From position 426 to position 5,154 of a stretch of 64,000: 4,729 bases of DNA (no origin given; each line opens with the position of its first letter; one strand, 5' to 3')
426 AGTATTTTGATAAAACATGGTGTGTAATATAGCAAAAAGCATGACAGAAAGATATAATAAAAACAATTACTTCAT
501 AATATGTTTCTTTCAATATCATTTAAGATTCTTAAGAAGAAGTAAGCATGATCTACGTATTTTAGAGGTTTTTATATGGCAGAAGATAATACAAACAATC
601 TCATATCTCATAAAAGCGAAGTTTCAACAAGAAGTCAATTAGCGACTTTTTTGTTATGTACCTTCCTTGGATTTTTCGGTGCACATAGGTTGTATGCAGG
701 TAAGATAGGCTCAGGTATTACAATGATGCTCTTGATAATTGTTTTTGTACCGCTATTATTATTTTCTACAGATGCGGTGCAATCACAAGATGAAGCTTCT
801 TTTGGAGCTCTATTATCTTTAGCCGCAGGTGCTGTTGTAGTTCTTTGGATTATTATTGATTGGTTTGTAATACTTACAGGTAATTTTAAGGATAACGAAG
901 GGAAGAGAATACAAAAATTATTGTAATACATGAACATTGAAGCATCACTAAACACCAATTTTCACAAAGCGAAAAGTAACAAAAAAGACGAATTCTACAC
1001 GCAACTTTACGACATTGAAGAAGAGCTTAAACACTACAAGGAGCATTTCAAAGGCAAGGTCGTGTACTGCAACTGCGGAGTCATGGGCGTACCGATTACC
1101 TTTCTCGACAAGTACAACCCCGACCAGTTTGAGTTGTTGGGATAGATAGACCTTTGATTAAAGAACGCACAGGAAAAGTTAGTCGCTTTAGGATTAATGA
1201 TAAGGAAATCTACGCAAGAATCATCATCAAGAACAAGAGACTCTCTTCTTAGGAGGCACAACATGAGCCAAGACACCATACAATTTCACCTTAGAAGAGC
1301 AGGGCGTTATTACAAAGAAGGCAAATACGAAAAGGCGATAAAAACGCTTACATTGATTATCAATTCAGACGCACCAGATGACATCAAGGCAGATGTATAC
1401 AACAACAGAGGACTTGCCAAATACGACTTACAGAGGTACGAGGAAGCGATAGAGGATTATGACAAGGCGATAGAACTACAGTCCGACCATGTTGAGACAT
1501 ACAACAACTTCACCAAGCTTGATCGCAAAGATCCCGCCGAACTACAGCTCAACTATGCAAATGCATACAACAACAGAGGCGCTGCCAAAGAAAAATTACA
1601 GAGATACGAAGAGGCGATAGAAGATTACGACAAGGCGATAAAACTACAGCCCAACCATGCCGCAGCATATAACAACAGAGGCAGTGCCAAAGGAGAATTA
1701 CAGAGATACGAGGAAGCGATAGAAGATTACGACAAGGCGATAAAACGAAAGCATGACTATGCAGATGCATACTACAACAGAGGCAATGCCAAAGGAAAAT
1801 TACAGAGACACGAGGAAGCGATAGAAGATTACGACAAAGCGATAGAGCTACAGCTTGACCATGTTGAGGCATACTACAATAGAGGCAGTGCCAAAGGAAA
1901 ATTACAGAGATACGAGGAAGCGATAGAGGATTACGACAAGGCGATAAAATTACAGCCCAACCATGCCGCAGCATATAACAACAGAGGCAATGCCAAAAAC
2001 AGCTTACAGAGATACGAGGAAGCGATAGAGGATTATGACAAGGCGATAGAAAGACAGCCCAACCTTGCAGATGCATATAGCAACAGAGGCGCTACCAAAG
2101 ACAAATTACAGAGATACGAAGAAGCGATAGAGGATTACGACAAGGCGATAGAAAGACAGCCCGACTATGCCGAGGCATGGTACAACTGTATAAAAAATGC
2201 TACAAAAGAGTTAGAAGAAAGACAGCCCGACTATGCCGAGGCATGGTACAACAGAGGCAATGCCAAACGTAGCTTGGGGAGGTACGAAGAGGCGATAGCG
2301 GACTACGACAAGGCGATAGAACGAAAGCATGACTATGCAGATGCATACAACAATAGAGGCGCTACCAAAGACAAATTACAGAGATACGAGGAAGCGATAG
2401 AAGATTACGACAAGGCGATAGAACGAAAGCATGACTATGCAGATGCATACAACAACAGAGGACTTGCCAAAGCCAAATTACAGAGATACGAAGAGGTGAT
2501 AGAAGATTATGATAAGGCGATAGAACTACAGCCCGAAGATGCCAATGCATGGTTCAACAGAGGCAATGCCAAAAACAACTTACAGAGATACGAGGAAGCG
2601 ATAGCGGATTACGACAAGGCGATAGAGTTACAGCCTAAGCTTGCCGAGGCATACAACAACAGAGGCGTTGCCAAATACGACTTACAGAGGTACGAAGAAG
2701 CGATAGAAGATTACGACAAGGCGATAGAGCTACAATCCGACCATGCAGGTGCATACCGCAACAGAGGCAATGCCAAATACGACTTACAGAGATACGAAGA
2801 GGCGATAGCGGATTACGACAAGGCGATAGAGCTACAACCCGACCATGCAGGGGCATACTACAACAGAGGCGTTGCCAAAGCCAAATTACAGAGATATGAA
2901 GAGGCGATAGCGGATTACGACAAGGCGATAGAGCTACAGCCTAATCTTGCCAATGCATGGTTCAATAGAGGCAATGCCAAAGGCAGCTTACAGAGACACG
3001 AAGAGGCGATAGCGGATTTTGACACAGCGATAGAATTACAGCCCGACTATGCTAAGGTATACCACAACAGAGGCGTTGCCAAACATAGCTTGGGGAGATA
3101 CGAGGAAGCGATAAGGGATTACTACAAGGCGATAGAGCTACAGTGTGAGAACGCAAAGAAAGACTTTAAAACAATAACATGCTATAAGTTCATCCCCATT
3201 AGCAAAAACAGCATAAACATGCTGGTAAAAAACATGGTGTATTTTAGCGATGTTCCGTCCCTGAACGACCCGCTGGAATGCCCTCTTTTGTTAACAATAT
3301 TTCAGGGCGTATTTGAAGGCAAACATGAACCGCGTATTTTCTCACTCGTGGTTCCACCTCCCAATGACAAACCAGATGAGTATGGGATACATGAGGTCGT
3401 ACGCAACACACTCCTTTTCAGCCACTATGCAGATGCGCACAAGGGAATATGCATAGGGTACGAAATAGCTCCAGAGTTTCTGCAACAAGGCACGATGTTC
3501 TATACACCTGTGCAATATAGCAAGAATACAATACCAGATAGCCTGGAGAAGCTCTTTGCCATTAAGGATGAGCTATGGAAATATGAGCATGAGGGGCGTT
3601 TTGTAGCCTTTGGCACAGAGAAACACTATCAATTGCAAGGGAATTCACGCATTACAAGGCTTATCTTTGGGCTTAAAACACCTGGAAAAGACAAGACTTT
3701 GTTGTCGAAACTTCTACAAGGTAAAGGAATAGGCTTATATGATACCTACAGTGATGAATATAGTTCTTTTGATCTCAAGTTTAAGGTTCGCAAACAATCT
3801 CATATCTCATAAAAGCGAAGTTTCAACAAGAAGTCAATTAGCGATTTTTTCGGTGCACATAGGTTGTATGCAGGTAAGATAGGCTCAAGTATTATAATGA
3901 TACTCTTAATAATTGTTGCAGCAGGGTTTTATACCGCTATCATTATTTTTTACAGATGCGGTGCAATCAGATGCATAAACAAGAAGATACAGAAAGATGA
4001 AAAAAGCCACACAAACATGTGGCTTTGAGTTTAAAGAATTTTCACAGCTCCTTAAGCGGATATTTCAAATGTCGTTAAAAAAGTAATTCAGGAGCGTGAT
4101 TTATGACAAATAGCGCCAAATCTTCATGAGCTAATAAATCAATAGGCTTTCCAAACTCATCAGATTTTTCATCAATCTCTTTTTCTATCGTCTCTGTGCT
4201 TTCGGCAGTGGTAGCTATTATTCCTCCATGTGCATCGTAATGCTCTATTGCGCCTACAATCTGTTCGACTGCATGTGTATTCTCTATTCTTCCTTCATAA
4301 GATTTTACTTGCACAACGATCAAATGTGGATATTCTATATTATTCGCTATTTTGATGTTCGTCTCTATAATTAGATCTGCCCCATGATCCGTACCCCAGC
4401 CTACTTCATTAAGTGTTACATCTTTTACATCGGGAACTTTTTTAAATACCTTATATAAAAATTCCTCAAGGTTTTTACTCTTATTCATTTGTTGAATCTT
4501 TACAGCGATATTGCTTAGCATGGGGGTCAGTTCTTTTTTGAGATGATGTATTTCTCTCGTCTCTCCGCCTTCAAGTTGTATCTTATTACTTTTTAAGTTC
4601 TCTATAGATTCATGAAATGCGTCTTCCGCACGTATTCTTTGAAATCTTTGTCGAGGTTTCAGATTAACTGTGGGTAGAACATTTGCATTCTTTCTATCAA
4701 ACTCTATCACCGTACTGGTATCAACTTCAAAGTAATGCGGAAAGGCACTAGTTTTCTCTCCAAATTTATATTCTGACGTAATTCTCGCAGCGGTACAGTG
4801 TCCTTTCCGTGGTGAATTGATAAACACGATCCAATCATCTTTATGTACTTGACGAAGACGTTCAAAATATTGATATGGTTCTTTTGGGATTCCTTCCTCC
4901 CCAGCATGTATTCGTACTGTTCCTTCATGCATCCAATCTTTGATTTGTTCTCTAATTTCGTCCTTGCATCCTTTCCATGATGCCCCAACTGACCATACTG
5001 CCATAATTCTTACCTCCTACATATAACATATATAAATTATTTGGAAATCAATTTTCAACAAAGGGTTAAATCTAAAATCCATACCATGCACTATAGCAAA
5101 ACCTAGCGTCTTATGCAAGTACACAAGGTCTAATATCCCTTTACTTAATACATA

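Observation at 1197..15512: Three-plus-member family of TPR-array proteins fused to a DUF2971 domain, concentrated in a defence-gene island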

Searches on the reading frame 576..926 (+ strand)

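Call 18: search_protein_families(library=pfam, proteins=[window:576-926:+], max_evalue=0.01)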
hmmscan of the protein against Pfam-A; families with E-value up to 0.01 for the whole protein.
window:576-926:+ (116 aa): 1 family
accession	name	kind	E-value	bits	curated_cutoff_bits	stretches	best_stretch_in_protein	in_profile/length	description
PF05154.21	TM2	-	5.4e-13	49.4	27.9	1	18-62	2-45/51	TM2 domain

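Call 113: search_protein_families(library=padloc, proteins=[window:576-926:+], max_evalue=0.00001)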
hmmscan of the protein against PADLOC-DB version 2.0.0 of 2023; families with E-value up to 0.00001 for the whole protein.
window:576-926:+ (116 aa): 0 families

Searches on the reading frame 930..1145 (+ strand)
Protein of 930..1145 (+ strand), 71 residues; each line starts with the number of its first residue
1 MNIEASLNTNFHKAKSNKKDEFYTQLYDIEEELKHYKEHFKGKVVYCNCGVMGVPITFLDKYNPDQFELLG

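Call 18: search_protein_families(library=pfam, proteins=[window:930-1145:+], max_evalue=0.01)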
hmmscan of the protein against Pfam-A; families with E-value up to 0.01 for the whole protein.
window:930-1145:+ (71 aa): 1 family
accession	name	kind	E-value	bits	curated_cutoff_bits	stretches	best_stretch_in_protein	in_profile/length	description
PF13651.11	EcoRI_methylase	-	7.5e-27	95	26.4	2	10-49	1-40/345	Adenine-specific methyltransferase EcoRI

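Call 113: search_protein_families(library=padloc, proteins=[window:930-1145:+], max_evalue=0.00001)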
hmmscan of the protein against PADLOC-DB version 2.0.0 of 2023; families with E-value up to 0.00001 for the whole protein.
window:930-1145:+ (71 aa): 1 family
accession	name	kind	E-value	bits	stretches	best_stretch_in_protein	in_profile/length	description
PDLC03297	MTase_II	-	1.8e-26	91.3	2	6-49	5-48/332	Type II methyltransferase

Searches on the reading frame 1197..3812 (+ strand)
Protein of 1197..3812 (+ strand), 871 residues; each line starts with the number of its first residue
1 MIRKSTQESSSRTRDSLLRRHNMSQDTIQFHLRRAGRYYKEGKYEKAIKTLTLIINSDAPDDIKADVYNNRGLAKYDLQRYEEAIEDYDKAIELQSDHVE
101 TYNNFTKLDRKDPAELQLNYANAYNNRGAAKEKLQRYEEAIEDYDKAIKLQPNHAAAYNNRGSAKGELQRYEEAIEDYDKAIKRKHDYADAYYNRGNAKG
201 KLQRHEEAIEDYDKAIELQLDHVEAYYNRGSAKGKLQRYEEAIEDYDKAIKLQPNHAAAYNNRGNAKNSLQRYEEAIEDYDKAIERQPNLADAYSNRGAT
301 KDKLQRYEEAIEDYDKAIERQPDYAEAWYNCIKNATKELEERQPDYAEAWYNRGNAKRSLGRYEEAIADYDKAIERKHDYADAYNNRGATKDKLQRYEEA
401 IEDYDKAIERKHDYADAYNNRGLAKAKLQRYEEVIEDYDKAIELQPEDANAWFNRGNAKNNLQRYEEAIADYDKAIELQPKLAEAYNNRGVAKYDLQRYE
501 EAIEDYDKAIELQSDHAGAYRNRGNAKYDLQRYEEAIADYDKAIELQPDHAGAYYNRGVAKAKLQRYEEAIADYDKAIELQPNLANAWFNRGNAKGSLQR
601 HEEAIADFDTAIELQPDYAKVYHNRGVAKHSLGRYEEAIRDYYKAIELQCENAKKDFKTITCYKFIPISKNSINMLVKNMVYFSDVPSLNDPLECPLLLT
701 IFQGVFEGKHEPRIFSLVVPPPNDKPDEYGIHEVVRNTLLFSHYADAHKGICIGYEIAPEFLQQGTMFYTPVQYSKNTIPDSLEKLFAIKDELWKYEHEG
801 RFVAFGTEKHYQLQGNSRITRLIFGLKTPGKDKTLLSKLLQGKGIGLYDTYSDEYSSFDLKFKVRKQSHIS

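Call 8: search_protein_families(library=pfam, proteins=[window:1197-3812:+], max_evalue=0.01)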
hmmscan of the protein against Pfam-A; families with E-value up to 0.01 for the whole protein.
window:1197-3812:+ (871 aa): 22 families
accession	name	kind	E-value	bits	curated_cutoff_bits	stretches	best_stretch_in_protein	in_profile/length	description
PF00515.34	TPR_1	-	3.4e-162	520.8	27.8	16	223-256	1-34/34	Tetratricopeptide repeat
PF13414.12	TPR_11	-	8.9e-138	448.2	26.8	16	524-564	1-41/42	TPR repeat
PF13181.12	TPR_8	-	2.8e-116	370.4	25.7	16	224-256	2-34/34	Tetratricopeptide repeat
PF07719.23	TPR_2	-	1.1e-111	356.4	27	16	224-256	2-34/34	Tetratricopeptide repeat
PF13431.12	TPR_17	-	1.4e-84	271.8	24.4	11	438-470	2-34/34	Tetratricopeptide repeat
PF13424.12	TPR_12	-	1.8e-78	259.2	30.1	15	121-183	3-73/77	Tetratricopeptide repeat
PF13432.12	TPR_16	-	4.5e-70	232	32.7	13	523-583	3-63/65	Tetratricopeptide repeat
PF13371.12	TPR_9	-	4.1e-48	161.7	35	10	531-583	9-61/73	Tetratricopeptide repeat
PF13374.12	TPR_10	-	1.4e-46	155.6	27.5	4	483-512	2-31/42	Tetratricopeptide repeat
PF10516.15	SHNi-TPR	-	1.8e-42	143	21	0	80-99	16-35/38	SHNi-TPR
PF13428.12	TPR_14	-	4.3e-38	126.3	23.5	1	348-387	2-41/44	Tetratricopeptide repeat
PF13174.12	TPR_6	-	2.6e-26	90.8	26.3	0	224-256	1-33/33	Tetratricopeptide repeat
PF14559.12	TPR_19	-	2.4e-22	79.5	25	1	531-583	5-57/68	Tetratricopeptide repeat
PF01239.28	PPTA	-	3.1e-19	67.8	29.5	0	307-330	1-24/32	Protein prenyltransferase alpha subunit repeat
PF23914.1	TPR_CcmH_CycH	-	3e-14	53.6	42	1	443-548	44-152/158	Cytochrome c-type biogenesis protein H TPR domain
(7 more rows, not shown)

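Call 9: search_protein_families(library=padloc, proteins=[window:1197-3812:+], max_evalue=0.01)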
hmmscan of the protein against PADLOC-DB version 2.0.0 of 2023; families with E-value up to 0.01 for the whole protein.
window:1197-3812:+ (871 aa): 7 families
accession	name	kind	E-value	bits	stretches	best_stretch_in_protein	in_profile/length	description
PDLC04990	PDC-S31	-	7.9e-26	89.4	2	734-863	118-256/259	-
PDLC04991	PDC-S31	-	6.1e-22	76.3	1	662-850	3-188/208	-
PDLC04994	PDC-S31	-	2e-14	51.6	1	736-841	131-248/273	-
PDLC03865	LmuB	-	1.1e-05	21.8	0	431-658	571-790/1007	-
PDLC02907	TPR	-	1.3e-05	21.9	0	240-316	631-693/864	-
PDLC03868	LmuB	-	0.00023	17.6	0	305-609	175-472/1035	-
PDLC01038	Csx15/20/peptidase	-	0.0093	14.3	0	568-619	19-63/118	peptidase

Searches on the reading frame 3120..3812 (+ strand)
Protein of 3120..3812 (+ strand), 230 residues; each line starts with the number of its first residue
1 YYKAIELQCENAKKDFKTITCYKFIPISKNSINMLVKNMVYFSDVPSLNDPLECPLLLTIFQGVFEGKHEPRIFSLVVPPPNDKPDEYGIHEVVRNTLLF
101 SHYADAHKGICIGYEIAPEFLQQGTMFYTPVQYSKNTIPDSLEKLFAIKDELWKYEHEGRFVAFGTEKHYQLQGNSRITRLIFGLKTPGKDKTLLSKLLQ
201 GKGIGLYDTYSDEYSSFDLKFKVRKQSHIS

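Call 26: search_protein_families(library=pfam, proteins=[window:3120-3812:+], max_evalue=0.1)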
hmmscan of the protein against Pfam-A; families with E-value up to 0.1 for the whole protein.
window:3120-3812:+ (230 aa): 1 family
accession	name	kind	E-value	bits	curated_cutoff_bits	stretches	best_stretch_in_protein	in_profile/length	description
PF11185.13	DUF2971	-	0.00036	22.2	22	1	100-160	2-88/89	Protein of unknown function (DUF2971)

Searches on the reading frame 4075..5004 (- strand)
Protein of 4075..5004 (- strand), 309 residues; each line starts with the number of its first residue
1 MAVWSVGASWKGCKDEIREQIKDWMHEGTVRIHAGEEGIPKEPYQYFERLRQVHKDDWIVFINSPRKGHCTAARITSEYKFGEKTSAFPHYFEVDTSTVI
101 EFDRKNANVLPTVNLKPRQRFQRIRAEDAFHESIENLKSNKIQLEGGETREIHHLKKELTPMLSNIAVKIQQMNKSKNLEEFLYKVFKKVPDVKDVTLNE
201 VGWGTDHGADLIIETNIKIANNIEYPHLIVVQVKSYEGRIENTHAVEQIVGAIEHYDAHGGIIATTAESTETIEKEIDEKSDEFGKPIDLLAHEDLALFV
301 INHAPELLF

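Call 10: search_protein_families(library=pfam, proteins=[window:4075-5004:-], max_evalue=0.001)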
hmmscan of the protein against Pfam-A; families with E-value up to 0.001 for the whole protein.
window:4075-5004:- (309 aa): 2 families
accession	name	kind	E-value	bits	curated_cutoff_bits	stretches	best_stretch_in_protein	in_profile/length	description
PF04471.18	Mrr_cat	-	1.1e-09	38.9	21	1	178-297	8-112/115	Restriction endonuclease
PF22722.2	NA-iREase1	-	0.0007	20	27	0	210-280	24-91/106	NACHT-associated inactive Restriction Endonuclease 1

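Call 113: search_protein_families(library=padloc, proteins=[window:4075-5004:-], max_evalue=0.00001)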
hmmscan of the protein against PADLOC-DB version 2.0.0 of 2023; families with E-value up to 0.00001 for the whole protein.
window:4075-5004:- (309 aa): 1 family
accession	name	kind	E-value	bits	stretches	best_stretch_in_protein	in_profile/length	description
PDLC04815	PDC-S02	-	3e-08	31.4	1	51-280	71-302/346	-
